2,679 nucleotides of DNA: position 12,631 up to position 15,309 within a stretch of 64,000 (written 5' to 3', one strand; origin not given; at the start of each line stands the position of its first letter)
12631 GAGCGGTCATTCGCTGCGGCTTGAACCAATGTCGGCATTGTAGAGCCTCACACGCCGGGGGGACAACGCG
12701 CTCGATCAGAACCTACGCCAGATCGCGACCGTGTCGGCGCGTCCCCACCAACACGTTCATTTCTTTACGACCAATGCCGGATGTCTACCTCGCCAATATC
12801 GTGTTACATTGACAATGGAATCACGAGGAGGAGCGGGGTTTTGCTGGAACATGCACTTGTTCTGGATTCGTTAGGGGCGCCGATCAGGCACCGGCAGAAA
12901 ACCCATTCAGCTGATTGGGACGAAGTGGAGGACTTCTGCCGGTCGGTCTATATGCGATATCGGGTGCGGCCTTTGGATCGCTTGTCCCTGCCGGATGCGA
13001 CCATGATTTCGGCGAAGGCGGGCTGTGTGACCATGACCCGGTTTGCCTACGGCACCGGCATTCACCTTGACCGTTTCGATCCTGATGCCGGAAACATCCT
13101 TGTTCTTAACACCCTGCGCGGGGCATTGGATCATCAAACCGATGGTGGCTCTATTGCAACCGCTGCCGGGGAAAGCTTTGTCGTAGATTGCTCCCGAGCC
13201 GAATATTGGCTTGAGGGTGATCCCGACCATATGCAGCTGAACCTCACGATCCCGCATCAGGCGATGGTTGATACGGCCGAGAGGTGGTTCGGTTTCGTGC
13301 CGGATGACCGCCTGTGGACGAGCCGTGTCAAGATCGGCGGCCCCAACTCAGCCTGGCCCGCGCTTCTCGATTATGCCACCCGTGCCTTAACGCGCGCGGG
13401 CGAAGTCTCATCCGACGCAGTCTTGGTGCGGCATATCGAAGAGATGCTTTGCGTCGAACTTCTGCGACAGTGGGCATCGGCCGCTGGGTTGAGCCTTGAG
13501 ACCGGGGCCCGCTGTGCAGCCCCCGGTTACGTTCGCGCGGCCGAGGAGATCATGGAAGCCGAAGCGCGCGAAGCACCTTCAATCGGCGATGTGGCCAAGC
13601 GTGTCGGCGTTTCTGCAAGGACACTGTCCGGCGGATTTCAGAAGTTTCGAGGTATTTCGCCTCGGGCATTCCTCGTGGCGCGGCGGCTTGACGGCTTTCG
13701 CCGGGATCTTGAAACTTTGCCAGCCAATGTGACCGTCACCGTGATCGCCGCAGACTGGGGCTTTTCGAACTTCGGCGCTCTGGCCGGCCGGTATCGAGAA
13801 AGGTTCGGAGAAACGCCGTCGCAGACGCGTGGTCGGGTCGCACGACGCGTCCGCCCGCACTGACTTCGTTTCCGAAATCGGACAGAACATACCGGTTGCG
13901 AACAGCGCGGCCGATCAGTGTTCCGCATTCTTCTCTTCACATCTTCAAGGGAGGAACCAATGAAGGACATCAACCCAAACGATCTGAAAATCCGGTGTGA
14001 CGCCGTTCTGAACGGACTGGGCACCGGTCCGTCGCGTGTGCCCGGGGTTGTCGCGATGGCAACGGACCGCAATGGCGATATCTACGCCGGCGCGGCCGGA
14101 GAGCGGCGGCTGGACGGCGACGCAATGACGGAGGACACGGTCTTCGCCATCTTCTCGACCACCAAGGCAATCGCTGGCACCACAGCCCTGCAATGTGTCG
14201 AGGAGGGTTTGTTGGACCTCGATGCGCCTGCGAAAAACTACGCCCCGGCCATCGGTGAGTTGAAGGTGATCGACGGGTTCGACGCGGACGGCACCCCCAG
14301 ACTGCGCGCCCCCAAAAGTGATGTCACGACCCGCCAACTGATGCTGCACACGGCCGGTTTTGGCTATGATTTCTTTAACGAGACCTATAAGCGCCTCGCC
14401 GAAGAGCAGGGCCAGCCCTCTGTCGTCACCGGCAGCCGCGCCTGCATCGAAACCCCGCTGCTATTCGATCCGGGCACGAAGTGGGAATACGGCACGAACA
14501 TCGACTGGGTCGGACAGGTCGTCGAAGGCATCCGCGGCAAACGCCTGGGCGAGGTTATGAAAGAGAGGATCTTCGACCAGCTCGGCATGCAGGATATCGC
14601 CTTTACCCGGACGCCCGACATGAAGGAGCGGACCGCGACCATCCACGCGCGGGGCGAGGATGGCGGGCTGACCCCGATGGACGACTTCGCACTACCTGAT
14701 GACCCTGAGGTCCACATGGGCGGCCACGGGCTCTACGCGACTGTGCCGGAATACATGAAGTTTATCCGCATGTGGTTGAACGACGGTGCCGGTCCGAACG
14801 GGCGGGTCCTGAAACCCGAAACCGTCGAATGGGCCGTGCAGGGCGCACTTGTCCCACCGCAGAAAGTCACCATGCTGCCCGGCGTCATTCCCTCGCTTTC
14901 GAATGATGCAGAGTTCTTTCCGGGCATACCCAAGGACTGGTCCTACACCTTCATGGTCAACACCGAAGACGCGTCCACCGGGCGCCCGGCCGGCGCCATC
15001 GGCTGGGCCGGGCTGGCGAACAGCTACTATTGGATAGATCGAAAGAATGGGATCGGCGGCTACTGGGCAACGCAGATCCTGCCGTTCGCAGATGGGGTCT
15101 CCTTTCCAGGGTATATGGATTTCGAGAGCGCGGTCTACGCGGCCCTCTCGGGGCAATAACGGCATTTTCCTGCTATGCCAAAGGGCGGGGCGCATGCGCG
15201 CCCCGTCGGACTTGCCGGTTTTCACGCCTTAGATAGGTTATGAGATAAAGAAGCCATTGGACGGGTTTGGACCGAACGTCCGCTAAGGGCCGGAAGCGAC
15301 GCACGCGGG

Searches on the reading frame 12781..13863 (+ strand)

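Call 18: search_protein_families(library=pfam, proteins=[window:12781-13863:+])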
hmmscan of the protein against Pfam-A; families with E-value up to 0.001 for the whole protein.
window:12781-13863:+ (360 aa): 3 families
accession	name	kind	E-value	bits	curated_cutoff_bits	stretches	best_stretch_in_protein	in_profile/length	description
PF12833.13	HTH_18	-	8.7e-18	64.8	33.6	1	271-351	1-79/80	Helix-turn-helix domain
PF14525.12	AraC_binding_2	-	7.9e-09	35.9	27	1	52-228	4-172/173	AraC-binding-like domain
PF00165.29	HTH_AraC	-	1.5e-08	35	26.6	0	267-298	10-41/42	Bacterial regulatory helix-turn-helix proteins, AraC family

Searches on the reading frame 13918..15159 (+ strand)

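Call 18: search_protein_families(library=pfam, proteins=[window:13918-15159:+])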
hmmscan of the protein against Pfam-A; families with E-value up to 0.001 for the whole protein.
window:13918-15159:+ (413 aa): 1 family
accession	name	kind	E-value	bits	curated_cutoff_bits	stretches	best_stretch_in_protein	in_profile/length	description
PF00144.29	Beta-lactamase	-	2.9e-54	184.9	27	1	40-389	13-312/329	Beta-lactamase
